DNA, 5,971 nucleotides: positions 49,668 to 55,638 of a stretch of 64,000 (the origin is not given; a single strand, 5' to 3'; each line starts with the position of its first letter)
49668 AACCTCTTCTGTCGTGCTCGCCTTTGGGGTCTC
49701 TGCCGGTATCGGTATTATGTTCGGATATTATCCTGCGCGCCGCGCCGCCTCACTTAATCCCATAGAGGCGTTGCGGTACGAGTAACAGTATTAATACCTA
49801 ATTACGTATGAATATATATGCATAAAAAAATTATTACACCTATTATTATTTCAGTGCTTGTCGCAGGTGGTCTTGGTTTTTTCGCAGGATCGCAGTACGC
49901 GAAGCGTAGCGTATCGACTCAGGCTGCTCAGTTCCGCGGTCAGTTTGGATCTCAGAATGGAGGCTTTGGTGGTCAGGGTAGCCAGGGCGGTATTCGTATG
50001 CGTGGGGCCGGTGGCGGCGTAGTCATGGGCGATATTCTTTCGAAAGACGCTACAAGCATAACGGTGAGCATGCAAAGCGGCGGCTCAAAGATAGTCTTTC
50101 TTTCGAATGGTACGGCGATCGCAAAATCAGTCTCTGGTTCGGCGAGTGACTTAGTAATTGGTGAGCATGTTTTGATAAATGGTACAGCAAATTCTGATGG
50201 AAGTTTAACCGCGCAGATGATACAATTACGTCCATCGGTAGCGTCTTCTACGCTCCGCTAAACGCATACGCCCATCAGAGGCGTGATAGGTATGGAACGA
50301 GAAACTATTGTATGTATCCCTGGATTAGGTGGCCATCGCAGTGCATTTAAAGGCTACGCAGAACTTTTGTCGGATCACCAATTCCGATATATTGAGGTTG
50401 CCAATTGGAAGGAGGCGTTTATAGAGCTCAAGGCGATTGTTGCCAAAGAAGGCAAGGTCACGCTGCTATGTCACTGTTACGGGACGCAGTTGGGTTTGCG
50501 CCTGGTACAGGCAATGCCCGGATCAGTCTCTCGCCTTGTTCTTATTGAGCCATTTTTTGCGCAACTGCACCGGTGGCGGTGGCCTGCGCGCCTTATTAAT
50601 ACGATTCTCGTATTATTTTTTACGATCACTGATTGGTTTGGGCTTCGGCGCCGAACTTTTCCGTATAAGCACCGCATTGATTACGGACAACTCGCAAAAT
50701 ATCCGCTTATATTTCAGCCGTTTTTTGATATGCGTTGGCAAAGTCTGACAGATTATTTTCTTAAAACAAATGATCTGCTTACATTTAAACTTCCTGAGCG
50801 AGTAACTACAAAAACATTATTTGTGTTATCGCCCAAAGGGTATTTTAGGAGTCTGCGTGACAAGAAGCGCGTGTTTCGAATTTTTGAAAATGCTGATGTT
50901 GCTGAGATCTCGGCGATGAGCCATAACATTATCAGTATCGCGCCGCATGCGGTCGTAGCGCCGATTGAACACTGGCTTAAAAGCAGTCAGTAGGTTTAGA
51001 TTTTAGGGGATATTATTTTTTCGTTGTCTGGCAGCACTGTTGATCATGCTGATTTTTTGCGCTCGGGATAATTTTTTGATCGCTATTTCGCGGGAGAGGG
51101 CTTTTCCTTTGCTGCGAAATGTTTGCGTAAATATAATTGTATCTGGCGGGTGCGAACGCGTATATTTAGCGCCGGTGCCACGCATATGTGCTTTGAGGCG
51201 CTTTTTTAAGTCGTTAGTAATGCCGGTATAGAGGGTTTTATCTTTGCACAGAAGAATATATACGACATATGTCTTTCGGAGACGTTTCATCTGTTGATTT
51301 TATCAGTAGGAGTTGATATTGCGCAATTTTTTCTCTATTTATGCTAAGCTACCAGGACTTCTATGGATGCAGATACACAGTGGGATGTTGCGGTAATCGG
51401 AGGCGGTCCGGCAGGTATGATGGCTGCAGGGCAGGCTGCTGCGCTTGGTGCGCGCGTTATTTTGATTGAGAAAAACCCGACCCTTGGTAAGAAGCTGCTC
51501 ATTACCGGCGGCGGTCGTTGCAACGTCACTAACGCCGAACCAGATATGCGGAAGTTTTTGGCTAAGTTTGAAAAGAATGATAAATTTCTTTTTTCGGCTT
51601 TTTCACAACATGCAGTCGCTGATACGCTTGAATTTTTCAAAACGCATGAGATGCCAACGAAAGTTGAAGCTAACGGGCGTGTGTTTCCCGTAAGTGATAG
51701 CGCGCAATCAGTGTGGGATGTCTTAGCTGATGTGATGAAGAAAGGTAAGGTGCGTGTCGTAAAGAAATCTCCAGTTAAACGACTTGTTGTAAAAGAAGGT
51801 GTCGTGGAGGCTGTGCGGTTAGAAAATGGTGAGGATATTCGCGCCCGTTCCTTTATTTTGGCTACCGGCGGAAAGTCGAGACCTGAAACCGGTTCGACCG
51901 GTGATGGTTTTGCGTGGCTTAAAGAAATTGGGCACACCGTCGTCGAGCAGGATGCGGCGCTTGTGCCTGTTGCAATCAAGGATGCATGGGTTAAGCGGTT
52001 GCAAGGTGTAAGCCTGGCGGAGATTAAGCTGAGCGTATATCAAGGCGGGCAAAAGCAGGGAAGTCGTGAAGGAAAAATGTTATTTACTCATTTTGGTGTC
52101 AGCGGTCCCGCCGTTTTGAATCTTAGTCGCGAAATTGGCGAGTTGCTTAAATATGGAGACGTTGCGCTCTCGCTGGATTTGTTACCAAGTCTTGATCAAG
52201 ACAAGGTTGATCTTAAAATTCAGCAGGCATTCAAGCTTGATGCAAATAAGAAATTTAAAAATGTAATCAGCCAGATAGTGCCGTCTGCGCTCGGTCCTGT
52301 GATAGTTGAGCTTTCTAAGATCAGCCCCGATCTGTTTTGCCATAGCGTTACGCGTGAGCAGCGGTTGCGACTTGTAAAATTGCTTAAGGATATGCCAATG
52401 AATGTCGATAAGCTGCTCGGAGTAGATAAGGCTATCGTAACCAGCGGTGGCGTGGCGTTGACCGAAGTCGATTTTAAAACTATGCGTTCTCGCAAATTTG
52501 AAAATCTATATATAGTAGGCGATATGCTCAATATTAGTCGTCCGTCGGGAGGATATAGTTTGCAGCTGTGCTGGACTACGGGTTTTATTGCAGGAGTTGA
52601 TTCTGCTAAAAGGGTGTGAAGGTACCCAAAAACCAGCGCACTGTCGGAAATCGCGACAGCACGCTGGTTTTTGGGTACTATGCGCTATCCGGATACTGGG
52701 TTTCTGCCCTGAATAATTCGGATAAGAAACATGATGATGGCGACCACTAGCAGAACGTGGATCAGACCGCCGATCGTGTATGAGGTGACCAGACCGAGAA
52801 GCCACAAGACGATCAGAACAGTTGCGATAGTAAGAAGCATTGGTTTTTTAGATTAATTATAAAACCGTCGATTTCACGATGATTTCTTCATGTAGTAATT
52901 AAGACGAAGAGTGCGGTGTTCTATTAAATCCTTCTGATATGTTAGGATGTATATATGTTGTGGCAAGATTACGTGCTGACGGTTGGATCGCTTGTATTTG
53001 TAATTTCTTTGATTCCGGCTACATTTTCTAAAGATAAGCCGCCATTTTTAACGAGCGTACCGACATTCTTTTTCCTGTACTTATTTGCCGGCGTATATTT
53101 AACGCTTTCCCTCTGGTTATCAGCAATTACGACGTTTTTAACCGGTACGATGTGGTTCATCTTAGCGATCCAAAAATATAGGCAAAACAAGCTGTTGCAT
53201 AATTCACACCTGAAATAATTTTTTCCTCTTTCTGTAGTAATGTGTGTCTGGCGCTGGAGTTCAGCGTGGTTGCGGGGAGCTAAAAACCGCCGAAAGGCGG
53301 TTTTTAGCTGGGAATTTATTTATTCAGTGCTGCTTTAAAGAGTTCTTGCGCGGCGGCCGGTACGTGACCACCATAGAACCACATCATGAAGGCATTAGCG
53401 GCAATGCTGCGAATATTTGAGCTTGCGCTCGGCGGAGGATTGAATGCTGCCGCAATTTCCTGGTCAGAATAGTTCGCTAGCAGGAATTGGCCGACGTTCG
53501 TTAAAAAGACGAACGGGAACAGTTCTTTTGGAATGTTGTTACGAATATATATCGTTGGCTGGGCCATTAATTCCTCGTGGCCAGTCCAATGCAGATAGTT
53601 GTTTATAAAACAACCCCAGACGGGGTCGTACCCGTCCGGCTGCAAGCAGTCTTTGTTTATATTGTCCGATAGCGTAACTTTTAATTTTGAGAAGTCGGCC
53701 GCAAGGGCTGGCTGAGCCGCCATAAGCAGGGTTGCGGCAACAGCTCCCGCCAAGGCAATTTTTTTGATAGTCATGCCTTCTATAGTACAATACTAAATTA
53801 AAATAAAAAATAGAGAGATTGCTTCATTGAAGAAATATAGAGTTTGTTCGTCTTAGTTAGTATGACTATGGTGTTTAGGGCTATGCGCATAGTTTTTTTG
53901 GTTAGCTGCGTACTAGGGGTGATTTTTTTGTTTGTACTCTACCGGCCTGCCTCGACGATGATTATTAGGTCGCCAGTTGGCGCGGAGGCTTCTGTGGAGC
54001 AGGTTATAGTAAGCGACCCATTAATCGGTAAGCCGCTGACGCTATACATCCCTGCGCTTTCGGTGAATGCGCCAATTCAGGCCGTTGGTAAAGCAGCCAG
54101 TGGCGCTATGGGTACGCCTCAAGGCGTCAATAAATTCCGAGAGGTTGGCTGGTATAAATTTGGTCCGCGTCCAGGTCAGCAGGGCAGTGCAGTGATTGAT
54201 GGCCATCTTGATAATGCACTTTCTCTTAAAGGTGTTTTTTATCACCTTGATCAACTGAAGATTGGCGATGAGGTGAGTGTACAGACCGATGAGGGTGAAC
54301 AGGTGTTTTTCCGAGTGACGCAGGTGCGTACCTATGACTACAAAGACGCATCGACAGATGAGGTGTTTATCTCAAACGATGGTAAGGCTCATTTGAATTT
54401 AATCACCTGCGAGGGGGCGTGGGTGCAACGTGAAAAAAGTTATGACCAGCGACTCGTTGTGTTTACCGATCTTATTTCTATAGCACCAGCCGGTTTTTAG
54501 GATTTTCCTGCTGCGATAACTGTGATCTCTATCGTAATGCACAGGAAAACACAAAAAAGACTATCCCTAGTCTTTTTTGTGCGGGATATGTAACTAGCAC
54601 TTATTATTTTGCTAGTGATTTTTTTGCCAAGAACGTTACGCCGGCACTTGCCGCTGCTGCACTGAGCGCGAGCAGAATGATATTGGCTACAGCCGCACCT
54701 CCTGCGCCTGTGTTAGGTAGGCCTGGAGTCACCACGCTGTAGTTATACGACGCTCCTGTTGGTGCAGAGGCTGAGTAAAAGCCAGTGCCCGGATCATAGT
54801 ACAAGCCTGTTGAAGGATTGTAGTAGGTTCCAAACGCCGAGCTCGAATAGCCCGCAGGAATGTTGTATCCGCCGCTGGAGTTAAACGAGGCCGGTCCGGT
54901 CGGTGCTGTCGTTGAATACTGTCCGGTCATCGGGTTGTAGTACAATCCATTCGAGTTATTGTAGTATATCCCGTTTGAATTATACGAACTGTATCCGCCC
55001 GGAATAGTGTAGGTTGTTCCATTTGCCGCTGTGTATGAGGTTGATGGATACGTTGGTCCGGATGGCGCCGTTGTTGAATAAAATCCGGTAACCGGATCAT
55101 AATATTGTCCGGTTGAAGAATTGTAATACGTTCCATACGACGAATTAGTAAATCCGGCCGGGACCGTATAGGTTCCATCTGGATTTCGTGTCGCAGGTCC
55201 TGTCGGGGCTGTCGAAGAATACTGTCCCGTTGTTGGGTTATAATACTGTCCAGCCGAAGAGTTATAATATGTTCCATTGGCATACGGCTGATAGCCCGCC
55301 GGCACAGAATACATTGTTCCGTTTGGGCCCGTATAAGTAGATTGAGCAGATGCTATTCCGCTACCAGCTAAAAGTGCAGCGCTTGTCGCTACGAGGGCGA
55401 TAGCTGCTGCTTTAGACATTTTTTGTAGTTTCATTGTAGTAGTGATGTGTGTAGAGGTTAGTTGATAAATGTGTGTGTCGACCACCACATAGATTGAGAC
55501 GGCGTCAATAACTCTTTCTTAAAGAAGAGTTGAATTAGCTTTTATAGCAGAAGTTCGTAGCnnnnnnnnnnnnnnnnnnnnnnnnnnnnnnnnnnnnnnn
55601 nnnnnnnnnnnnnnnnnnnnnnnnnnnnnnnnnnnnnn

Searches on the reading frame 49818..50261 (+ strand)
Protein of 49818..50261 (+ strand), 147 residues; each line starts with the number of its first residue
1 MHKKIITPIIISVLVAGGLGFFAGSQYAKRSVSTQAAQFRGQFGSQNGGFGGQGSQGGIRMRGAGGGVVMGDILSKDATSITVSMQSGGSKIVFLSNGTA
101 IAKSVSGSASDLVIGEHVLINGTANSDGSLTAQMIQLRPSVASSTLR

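Call 104: search_protein_families(library=pfam, proteins=[window:49818-50261:+], max_evalue=0.001)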
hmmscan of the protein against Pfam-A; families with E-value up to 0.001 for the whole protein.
window:49818-50261:+ (147 aa): 1 family
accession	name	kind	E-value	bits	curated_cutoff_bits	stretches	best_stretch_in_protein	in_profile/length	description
PF18914.6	DUF5666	-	0.00085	20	27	0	72-135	3-59/60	Domain of unknown function (DUF5666)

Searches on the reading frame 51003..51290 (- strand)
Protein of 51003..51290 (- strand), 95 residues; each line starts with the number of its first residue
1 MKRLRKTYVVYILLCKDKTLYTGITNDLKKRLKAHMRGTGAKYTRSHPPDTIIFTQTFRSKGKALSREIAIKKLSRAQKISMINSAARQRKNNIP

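Call 104: search_protein_families(library=pfam, proteins=[window:51003-51290:-], max_evalue=0.001)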
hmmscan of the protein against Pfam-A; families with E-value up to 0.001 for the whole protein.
window:51003-51290:- (95 aa): 1 family
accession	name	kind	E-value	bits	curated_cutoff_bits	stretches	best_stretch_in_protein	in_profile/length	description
PF01541.30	GIY-YIG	-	1.4e-18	67.3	22.6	1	8-79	2-76/78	GIY-YIG catalytic domain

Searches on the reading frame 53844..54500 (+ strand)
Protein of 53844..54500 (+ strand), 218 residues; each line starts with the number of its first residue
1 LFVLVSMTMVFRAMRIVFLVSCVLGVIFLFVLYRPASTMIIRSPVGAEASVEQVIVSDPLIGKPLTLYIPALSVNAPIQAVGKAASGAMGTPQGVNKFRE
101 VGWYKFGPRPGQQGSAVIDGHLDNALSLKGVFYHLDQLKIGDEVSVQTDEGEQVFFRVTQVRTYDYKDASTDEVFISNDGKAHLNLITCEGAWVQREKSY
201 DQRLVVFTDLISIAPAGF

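Call 105: search_protein_families(library=pfam, proteins=[window:53844-54500:+], max_evalue=0.001)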
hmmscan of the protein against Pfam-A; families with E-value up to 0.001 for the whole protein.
window:53844-54500:+ (218 aa): 1 family
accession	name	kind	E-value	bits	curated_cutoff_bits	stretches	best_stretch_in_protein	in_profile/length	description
PF04203.18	Sortase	-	3.2e-23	82.3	26.6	1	67-210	1-124/125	Sortase domain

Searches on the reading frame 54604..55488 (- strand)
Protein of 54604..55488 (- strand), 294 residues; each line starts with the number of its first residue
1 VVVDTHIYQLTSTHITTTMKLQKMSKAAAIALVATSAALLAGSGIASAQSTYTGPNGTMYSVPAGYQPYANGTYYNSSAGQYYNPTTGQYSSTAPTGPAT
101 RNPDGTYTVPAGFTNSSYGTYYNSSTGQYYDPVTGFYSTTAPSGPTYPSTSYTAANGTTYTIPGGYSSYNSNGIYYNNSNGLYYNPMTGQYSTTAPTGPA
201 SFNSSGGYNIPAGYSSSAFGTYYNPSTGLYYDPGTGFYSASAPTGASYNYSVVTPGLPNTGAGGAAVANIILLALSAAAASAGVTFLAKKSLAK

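Call 105: search_protein_families(library=pfam, proteins=[window:54604-55488:-], max_evalue=0.001)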
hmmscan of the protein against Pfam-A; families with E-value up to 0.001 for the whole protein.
window:54604-55488:- (294 aa): 1 family
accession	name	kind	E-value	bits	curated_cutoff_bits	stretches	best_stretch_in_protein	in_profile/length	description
PF17780.6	OCRE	-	9.5e-15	54.8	24.7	1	218-240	10-32/52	OCRE domain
